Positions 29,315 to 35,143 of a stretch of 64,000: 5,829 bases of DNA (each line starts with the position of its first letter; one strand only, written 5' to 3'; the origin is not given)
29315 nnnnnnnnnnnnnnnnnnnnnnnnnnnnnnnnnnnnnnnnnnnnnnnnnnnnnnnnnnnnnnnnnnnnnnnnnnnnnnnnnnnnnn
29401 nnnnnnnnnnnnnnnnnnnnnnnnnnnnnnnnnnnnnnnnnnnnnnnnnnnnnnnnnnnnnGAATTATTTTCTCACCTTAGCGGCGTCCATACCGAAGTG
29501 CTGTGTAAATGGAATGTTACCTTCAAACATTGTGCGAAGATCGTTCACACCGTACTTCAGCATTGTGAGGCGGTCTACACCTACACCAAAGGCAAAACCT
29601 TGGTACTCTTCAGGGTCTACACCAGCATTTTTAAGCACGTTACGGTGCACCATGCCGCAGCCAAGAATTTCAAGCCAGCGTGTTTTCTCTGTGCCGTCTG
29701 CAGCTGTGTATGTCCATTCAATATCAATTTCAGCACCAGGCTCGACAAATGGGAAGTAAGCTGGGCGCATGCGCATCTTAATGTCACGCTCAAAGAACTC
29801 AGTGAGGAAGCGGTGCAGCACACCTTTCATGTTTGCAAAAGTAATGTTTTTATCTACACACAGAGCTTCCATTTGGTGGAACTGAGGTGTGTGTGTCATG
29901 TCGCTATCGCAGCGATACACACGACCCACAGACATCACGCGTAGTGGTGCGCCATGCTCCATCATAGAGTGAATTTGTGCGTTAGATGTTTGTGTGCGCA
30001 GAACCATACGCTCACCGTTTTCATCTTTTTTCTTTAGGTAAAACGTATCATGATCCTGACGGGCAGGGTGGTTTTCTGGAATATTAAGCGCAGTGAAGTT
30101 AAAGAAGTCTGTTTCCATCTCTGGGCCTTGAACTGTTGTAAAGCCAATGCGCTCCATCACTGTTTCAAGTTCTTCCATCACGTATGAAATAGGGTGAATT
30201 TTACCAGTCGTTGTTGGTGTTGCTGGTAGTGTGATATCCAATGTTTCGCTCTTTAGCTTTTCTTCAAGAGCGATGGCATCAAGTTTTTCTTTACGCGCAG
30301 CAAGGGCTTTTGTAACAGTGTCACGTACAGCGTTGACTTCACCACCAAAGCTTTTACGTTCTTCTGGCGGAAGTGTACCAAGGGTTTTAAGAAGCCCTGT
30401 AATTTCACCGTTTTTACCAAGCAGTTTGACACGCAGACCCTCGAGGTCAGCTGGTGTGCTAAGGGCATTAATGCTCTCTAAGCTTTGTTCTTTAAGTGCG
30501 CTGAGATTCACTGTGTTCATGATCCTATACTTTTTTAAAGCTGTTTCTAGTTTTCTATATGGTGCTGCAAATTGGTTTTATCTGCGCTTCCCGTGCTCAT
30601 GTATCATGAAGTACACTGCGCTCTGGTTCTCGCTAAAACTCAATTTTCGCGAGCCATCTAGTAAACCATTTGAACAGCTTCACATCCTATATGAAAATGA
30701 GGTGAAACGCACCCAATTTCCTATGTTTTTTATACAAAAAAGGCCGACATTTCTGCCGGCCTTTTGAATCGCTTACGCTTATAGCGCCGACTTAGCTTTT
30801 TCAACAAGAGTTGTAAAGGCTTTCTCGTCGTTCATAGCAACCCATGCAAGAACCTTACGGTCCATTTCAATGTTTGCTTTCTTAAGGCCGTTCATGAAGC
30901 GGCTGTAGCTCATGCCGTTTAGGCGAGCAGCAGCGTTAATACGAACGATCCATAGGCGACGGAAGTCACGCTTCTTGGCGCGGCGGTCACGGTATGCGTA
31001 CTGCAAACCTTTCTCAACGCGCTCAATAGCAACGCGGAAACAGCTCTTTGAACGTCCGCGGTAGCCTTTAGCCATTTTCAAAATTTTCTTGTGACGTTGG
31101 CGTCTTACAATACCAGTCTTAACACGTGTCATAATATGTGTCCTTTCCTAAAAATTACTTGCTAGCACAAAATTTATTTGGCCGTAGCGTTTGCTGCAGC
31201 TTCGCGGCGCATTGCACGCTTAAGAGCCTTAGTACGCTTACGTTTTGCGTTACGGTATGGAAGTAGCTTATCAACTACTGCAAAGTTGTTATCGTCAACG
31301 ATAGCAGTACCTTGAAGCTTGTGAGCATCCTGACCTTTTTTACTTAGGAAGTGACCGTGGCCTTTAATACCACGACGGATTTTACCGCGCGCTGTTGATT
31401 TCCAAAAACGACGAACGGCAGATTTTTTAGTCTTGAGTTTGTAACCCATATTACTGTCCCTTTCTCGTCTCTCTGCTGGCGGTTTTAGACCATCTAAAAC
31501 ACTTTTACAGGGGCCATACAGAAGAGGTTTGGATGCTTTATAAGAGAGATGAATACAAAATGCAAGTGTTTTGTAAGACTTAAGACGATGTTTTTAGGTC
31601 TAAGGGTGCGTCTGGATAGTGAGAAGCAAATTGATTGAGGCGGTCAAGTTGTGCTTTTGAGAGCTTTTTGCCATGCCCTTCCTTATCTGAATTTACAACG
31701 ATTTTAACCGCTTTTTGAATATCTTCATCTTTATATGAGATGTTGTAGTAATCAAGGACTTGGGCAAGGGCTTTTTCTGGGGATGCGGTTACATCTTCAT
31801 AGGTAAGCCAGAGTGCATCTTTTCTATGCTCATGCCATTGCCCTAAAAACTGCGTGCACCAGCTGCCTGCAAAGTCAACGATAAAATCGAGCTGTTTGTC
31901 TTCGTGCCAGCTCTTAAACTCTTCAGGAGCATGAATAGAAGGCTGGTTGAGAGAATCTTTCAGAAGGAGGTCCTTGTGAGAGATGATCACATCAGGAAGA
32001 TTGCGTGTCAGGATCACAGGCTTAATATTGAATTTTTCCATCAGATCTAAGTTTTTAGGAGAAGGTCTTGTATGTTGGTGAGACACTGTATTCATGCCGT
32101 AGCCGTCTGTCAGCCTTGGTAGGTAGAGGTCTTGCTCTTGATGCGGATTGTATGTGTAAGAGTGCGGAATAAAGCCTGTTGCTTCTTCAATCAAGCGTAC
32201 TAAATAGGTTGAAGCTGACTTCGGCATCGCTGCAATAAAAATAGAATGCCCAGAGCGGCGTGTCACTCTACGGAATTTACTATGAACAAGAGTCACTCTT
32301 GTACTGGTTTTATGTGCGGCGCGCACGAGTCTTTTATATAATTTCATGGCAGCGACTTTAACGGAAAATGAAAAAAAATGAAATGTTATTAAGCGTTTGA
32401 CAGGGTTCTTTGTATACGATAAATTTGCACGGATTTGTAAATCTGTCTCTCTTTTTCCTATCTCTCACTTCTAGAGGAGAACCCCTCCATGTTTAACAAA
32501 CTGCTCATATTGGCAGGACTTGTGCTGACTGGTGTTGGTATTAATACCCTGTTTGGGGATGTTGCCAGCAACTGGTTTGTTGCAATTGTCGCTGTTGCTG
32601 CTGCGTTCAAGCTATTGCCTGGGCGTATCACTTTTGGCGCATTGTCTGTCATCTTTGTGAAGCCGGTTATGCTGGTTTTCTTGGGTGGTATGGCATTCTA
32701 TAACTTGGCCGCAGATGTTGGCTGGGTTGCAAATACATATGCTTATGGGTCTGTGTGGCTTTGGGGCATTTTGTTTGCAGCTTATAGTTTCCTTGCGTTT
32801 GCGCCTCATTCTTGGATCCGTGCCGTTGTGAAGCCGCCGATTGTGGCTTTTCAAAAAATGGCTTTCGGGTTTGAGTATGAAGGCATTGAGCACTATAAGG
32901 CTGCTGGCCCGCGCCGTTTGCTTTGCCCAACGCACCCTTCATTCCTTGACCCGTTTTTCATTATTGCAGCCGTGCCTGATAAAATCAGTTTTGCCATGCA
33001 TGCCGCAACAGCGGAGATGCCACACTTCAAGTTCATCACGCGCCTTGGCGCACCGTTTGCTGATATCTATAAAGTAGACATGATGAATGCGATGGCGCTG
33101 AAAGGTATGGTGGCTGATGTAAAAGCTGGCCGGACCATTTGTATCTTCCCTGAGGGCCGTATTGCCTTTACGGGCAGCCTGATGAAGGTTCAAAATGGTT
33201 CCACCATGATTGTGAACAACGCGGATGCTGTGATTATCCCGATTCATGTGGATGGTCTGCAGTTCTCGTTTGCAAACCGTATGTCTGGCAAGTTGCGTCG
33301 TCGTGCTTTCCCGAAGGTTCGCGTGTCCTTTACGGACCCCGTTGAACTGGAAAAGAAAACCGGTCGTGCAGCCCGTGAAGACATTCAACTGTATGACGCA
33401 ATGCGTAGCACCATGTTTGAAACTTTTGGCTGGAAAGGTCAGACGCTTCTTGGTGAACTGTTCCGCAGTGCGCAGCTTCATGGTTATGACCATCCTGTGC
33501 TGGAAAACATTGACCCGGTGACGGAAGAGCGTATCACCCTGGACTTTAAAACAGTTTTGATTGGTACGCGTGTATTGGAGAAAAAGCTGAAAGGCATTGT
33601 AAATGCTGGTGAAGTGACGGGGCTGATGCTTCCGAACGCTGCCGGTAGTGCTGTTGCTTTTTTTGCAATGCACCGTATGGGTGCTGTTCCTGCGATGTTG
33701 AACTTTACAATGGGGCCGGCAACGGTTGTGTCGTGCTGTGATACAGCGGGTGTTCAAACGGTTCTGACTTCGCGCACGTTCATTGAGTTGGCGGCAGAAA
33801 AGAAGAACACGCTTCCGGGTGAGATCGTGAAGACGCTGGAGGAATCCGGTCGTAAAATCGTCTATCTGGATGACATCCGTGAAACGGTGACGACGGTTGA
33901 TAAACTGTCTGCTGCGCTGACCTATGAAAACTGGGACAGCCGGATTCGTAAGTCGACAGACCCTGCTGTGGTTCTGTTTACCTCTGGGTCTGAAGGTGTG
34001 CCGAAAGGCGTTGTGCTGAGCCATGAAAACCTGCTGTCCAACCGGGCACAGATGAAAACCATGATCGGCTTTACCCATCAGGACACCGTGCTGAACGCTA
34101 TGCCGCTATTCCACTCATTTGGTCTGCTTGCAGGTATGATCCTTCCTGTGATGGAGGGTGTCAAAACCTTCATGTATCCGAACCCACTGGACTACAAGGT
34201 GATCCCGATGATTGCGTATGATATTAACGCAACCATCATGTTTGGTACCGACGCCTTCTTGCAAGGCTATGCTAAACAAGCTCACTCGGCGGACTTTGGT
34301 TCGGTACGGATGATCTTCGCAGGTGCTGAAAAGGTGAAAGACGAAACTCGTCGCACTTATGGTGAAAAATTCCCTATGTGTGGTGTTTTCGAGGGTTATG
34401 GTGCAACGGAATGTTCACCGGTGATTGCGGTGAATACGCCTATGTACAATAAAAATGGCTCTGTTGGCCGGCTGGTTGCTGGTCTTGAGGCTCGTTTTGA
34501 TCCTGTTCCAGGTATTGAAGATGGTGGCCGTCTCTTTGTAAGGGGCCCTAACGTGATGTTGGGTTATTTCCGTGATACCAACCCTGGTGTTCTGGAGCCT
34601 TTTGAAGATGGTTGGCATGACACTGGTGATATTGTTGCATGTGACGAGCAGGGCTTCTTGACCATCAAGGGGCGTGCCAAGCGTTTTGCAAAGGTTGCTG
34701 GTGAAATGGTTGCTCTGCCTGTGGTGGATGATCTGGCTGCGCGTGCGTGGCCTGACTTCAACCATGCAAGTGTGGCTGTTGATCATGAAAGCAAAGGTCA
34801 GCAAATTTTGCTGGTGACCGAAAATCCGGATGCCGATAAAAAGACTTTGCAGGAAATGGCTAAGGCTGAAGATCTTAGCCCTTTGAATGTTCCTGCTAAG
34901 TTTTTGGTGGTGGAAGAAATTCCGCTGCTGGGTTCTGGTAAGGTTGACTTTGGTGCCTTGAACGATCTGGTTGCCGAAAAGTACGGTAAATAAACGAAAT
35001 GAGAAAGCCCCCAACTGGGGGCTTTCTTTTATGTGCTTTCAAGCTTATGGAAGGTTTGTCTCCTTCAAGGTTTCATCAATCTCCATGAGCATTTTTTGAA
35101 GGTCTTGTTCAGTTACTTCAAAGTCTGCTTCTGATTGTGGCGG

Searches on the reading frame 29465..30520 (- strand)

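Call 17: search_protein_families(library=pfam, proteins=[window:29465-30520:-], max_evalue=0.00001)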
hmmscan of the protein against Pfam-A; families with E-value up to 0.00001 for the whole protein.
window:29465-30520:- (351 aa): 2 families
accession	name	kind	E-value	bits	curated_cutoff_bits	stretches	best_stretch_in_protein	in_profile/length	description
PF01409.25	tRNA-synt_2d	-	5.1e-95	318.1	19.8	1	94-342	2-246/246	tRNA synthetases class II core domain (F)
PF02912.23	Phe_tRNA-synt_N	-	5.7e-23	81.1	22.3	1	22-89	2-69/69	Aminoacyl tRNA synthetase class II, N-terminal domain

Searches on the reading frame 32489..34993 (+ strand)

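Call 17: search_protein_families(library=pfam, proteins=[window:32489-34993:+], max_evalue=0.00001)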
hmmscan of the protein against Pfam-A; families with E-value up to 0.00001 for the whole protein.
window:32489-34993:+ (834 aa): 2 families
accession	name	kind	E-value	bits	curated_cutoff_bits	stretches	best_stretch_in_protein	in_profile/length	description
PF00501.34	AMP-binding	-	1.3e-56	192.5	29.9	1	371-694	43-384/384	AMP-binding enzyme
PF01553.26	Acyltransferase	-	9.1e-13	48.6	23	1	130-253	4-130/132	Acyltransferase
